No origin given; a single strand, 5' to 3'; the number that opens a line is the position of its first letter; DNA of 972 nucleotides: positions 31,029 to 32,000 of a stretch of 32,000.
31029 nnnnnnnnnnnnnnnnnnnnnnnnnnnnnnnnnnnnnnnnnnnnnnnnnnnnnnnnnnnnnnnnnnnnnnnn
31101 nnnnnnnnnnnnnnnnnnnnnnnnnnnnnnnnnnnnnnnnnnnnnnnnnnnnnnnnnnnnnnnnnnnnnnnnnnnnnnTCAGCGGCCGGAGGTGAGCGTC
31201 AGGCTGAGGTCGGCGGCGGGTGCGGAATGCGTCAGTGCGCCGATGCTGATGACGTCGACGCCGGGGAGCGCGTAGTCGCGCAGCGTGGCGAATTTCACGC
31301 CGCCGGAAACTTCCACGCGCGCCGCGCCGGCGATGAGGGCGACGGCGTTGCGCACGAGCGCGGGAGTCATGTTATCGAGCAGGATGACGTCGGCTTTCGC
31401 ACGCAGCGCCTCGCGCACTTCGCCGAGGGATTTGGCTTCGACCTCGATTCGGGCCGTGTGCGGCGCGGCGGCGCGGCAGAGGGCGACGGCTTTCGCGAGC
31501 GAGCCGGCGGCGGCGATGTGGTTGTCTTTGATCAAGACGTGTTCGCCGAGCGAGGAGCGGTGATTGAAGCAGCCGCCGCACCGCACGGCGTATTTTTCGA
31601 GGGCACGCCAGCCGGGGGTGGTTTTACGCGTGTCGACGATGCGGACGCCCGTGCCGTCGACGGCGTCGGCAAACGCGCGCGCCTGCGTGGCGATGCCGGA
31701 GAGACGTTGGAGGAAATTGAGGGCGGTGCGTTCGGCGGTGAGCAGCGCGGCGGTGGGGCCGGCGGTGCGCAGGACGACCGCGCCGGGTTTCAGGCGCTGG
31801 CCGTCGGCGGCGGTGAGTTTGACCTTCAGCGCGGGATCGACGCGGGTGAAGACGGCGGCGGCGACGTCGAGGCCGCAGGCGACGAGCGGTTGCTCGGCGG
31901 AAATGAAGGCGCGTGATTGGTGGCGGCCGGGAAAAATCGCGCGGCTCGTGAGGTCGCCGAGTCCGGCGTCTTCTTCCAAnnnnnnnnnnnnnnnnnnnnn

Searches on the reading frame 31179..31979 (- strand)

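Call 58: search_protein_families(library=pfam, proteins=[window:31179-31979:-], max_evalue=0.001)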
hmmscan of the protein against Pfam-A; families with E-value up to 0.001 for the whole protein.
window:31179-31979:- (266 aa): 2 families
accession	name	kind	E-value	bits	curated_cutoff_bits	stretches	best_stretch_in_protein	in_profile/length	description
PF01729.25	QRPTase_C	-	4.5e-58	196.1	23.1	1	96-260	1-168/169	Quinolinate phosphoribosyl transferase, C-terminal domain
PF02749.22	QRPTase_N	-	7.4e-21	74.6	27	1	9-94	1-82/82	Quinolinate phosphoribosyl transferase, N-terminal domain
